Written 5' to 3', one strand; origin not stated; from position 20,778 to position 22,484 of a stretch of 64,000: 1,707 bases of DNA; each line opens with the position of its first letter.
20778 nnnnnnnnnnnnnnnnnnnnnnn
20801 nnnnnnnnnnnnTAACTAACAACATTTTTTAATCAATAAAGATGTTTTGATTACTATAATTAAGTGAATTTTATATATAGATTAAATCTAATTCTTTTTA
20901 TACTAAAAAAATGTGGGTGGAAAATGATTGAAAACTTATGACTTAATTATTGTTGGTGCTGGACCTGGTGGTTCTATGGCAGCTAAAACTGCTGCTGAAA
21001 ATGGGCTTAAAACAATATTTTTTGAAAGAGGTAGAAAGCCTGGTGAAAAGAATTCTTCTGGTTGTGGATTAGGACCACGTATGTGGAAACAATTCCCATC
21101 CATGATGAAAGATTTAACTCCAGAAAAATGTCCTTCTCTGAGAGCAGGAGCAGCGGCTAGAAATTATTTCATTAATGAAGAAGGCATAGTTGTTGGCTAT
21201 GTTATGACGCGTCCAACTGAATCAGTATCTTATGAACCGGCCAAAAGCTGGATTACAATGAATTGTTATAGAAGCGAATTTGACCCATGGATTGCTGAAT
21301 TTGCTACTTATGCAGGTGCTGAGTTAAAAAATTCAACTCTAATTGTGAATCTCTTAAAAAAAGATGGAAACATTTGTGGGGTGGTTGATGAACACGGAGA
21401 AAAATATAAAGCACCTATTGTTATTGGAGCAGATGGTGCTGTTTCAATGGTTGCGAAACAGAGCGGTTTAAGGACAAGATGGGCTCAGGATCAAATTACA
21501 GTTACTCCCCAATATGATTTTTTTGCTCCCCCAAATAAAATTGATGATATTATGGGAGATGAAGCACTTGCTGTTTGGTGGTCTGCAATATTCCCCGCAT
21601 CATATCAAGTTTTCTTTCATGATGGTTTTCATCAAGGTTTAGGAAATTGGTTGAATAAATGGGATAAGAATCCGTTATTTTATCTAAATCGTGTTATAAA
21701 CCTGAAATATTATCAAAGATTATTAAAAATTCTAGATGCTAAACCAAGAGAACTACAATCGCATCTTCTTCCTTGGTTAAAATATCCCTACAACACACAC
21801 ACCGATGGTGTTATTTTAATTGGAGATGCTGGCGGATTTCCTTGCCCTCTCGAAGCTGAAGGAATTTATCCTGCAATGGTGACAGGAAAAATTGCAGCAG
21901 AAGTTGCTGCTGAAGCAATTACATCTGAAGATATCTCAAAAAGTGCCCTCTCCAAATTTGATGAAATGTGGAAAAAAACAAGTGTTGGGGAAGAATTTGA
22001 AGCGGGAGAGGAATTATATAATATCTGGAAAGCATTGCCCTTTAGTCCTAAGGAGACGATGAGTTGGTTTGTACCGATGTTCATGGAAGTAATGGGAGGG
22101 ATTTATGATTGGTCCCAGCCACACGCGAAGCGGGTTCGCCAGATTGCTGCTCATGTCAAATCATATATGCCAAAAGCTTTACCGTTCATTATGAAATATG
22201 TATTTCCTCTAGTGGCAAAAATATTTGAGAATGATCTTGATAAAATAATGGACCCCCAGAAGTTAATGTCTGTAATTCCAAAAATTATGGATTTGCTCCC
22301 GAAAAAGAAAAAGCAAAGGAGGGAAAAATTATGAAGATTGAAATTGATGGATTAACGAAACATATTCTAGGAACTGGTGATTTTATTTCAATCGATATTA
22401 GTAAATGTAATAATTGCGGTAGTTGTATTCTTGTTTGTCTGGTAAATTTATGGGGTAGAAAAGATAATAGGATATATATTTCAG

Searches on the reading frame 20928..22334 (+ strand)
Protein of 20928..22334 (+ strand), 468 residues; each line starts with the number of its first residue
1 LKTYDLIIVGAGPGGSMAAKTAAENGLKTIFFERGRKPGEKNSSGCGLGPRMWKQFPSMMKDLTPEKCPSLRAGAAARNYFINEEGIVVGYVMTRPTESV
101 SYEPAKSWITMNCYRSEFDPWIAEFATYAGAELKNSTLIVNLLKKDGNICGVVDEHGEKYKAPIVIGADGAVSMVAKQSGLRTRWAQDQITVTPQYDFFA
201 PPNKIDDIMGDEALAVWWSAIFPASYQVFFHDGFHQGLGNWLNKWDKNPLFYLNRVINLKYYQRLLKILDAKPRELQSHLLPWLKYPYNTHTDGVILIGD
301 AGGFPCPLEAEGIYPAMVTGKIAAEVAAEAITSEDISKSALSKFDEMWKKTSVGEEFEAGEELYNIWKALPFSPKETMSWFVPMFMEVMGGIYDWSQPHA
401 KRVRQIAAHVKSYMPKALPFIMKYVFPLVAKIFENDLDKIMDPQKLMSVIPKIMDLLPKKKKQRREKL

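Call 72: search_protein_families(library=pfam, proteins=[window:20928-22334:+], max_evalue=0.00001)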
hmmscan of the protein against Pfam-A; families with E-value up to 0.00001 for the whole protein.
window:20928-22334:+ (468 aa): 5 families
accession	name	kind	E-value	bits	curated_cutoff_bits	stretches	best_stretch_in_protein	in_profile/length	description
PF01494.25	FAD_binding_3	-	2e-09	37.6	22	1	4-200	2-187/349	FAD binding domain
PF12831.13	FAD_oxidored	-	6.4e-08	32.7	27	1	5-195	1-169/416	FAD dependent oxidoreductase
PF03486.20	HI0933_like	-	6.9e-07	29.4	50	1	5-42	2-39/244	HI0933-like protein Rossmann domain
PF07992.20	Pyr_redox_2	-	3.1e-06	27.3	26.1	0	4-36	1-33/291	Pyridine nucleotide-disulphide oxidoreductase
PF01266.30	DAO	-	5.7e-06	26.5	27.9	0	5-46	1-42/353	FAD dependent oxidoreductase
